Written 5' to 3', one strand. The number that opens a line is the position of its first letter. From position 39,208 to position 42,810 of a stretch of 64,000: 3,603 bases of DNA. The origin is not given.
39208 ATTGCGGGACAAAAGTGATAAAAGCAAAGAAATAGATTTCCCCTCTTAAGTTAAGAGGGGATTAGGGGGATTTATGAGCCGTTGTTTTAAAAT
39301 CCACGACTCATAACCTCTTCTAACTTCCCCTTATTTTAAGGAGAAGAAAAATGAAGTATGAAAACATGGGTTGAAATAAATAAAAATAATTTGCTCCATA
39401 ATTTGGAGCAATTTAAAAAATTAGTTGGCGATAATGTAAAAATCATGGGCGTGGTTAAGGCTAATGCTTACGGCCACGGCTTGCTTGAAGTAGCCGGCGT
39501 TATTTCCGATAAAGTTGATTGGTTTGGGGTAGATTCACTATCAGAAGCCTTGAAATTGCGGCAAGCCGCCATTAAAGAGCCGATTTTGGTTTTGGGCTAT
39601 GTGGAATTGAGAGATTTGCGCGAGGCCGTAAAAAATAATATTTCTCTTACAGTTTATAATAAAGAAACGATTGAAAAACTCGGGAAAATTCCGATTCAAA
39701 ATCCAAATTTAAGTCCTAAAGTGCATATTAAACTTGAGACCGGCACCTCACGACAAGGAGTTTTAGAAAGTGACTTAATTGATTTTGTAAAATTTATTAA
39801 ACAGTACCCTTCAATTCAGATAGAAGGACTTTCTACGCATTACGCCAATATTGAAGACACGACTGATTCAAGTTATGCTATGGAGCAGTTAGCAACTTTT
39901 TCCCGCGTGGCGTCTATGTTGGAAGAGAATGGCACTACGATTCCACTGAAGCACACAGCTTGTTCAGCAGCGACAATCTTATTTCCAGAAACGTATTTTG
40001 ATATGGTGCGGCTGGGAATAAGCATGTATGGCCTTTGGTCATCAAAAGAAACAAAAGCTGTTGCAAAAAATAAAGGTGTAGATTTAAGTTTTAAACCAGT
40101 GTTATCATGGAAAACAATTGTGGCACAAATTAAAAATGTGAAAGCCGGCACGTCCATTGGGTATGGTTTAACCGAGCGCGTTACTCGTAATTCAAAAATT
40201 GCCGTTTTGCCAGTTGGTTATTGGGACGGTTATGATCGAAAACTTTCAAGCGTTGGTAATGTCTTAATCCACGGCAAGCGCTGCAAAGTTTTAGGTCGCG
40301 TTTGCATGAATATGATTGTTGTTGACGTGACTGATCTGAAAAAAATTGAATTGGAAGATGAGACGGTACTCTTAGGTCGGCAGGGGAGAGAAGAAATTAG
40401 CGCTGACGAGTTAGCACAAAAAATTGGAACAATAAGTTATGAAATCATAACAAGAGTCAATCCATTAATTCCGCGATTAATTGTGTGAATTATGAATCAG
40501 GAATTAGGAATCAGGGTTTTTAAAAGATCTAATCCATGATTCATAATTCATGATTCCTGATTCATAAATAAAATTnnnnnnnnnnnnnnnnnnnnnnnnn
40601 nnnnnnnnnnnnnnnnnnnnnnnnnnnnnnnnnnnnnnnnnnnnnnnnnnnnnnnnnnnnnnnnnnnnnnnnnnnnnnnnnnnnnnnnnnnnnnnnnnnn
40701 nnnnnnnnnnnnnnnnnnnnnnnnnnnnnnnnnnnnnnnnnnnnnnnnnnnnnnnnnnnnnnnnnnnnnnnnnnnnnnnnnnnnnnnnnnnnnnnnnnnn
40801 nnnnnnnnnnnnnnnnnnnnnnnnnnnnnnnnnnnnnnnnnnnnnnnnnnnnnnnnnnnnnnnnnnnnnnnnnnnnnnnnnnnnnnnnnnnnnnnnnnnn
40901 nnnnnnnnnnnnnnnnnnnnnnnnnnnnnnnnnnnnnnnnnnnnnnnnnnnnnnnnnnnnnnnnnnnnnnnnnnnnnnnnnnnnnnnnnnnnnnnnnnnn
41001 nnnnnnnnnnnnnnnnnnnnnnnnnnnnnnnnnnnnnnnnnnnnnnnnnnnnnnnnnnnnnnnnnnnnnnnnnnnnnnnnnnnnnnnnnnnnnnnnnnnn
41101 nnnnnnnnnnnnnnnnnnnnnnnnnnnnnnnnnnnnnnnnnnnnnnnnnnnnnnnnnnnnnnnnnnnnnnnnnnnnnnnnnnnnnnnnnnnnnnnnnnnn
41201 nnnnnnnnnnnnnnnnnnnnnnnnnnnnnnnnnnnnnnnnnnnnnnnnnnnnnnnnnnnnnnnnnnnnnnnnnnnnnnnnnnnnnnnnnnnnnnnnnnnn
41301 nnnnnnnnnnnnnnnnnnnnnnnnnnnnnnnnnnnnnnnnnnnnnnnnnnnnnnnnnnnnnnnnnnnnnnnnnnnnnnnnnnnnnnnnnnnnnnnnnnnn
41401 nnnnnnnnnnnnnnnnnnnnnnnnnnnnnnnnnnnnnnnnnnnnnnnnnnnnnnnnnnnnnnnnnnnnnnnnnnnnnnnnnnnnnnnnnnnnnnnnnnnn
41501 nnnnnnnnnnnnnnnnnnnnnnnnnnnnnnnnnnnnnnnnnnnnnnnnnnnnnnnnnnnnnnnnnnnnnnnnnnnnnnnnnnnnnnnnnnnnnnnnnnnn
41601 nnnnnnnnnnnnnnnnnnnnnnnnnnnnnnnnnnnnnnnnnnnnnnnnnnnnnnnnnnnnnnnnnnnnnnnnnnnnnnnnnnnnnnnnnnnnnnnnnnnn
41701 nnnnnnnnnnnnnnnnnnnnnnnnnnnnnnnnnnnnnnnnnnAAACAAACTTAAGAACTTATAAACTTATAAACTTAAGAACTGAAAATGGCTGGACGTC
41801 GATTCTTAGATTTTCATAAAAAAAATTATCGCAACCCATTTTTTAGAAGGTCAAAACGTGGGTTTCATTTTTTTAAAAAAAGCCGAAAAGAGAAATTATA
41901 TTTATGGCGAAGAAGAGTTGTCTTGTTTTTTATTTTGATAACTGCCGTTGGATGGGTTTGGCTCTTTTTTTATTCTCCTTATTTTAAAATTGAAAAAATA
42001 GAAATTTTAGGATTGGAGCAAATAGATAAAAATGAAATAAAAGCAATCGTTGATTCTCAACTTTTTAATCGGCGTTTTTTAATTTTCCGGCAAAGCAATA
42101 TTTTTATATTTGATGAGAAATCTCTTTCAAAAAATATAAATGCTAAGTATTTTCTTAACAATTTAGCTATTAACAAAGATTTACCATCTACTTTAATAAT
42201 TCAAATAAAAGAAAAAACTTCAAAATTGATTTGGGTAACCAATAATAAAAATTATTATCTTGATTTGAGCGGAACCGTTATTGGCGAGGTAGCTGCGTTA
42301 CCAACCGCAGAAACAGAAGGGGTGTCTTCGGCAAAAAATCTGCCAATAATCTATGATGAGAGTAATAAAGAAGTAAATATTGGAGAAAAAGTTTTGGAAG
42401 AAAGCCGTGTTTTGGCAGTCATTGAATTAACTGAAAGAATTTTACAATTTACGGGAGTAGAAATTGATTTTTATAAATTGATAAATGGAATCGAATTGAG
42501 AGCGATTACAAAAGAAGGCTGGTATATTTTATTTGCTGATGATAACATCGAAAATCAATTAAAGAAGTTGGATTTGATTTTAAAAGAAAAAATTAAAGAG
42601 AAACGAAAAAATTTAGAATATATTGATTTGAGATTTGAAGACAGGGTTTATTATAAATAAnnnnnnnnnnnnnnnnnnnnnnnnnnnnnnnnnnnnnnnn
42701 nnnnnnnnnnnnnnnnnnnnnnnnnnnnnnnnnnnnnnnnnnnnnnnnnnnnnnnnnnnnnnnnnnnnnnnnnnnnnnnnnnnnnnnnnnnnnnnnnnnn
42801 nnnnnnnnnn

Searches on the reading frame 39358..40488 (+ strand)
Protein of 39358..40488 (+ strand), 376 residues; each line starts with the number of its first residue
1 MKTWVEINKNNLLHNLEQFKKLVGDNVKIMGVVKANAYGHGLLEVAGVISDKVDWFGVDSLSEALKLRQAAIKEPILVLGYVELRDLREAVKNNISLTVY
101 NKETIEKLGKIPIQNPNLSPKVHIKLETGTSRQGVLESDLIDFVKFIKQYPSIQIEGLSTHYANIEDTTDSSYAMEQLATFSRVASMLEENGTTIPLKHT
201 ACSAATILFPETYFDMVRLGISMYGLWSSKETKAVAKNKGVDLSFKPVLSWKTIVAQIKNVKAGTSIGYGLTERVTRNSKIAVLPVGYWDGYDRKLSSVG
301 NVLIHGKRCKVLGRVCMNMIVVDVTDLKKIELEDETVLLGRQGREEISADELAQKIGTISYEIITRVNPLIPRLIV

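Call 15: search_protein_families(library=pfam, proteins=[window:39358-40488:+], max_evalue=0.001)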
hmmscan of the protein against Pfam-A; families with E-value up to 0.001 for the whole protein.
window:39358-40488:+ (376 aa): 2 families
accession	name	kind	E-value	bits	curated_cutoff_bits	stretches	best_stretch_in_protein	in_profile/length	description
PF01168.26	Ala_racemase_N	-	3e-58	197.5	24.1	1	7-226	1-218/220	Alanine racemase, N-terminal domain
PF00842.27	Ala_racemase_C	-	5.1e-45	152.6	25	1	248-374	1-126/127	Alanine racemase, C-terminal domain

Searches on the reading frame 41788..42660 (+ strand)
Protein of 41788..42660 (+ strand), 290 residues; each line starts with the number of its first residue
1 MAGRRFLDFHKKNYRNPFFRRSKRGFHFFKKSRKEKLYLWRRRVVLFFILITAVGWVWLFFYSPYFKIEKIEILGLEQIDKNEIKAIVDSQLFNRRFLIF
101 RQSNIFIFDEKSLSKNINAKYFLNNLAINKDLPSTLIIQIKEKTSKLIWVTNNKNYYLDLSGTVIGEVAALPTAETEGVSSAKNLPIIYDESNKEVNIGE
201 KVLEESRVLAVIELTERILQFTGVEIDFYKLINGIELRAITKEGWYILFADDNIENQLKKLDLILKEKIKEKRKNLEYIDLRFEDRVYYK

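Call 15: search_protein_families(library=pfam, proteins=[window:41788-42660:+], max_evalue=0.001)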
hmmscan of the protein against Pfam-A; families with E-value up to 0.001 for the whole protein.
window:41788-42660:+ (290 aa): 2 families
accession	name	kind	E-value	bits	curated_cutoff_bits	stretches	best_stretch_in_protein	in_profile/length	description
PF08478.15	POTRA_1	-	8.7e-06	26.4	23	1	66-142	1-68/69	POTRA domain, FtsQ-type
PF03799.20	FtsQ_DivIB_C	-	2.8e-05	25.4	21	1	148-282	2-114/114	Cell division protein FtsQ/DivIB, C-terminal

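Call 16: find_homologous_proteins(query=window:41788-42657:+, max_evalue=0.00001)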
Query window:41788-42657:+ (290 aa): 123 proteins with E <= 0.00001 among 1892 candidates; the best 120 are listed.
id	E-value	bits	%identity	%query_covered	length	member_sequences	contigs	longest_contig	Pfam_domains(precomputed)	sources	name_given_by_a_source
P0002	2.4e-183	626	100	100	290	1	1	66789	PF08478.16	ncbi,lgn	-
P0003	2.6e-127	442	73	100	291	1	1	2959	PF08478.16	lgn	-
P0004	1.6e-125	436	70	100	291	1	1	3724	PF08478.16,PF03799.21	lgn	-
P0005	3.0e-123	428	70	100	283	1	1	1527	PF08478.16,PF03799.21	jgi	jgi:cell division septal protein FtsQ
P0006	1.1e-122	427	69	100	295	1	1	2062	PF03799.21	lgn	-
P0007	5.7e-112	391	64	100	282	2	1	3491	PF08478.16,PF03799.21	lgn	-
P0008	2.8e-78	281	50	100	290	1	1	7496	PF08478.16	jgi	-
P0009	3.7e-66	241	45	99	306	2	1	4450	PF08478.16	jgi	-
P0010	6.7e-66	240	44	100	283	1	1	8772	PF08478.16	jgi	jgi:cell division protein FtsQ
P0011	6.3e-65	237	41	99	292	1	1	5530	-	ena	-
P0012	1.0e-64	236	45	98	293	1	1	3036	PF08478.16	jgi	jgi:hypothetical protein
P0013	2.0e-64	236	41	99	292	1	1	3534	PF08478.16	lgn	-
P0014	4.3e-64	234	41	98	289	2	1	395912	PF08478.16,PF03799.21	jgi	jgi:cell division septal protein FtsQ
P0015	1.7e-63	232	40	99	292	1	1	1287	-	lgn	-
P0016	2.2e-61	226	45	98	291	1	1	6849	PF03799.21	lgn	-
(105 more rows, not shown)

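Call 17: find_encoding_contigs(protein=P0003, flank=6000, max_places=3)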
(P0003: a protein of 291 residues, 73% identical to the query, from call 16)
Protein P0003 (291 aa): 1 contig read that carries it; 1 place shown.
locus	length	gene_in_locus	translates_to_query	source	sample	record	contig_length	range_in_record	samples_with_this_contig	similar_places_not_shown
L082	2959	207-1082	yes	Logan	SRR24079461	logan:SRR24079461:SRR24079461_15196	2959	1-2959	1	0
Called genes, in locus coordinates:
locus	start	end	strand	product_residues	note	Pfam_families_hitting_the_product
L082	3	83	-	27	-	?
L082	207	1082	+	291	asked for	PF08478:POTRA_1 (weak)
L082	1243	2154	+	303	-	PF04015:DUF362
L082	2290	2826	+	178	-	PF04343:DUF488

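Call 18: find_encoding_contigs(protein=P0004, flank=6000, max_places=3)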
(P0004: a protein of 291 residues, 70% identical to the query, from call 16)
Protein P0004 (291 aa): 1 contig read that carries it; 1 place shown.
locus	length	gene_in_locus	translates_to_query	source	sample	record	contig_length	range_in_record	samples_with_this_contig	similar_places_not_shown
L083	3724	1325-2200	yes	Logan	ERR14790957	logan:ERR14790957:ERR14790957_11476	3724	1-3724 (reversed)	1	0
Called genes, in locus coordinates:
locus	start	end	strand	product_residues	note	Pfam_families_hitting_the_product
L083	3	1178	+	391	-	?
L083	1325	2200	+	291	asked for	PF08478:POTRA_1 (weak), PF03799:FtsQ_DivIB_C (weak)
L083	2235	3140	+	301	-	PF04015:DUF362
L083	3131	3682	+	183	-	PF04343:DUF488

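Call 19: find_encoding_contigs(protein=P0007, flank=6000, max_places=3)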
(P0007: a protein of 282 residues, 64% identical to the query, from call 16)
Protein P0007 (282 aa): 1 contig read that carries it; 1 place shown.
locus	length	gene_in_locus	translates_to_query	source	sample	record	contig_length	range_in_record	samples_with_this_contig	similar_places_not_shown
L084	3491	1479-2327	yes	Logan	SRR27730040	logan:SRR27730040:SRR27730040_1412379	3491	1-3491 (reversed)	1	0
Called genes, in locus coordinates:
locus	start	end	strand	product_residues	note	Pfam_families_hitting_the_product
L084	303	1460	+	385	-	PF01820:Dala_Dala_lig_N, PF02786:CPSase_L_D2, PF07478:Dala_Dala_lig_C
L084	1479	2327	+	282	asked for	PF08478:POTRA_1 (faint), PF03799:FtsQ_DivIB_C (weak)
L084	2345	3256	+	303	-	PF04015:DUF362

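Call 20: find_encoding_contigs(protein=P0008, flank=8000, max_places=3)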
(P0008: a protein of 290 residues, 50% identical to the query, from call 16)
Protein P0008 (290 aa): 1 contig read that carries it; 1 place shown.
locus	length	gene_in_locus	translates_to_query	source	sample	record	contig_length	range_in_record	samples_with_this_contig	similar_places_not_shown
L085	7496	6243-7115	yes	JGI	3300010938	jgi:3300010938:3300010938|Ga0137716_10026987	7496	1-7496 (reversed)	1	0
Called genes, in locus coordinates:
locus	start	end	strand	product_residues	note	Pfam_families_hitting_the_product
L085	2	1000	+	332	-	?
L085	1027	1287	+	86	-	PF00152:tRNA-synt_2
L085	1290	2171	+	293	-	PF01966:HD (faint)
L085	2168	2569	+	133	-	PF01467:CTP_transf_like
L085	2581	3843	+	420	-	PF02403:Seryl_tRNA_N, PF00587:tRNA-synt_2b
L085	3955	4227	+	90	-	PF01168:Ala_racemase_N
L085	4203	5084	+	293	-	PF01168:Ala_racemase_N, PF00842:Ala_racemase_C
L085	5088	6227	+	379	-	PF01820:Dala_Dala_lig_N, PF02222:ATP-grasp (faint), PF07478:Dala_Dala_lig_C, PF02786:CPSase_L_D2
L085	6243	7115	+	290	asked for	PF08478:POTRA_1 (weak)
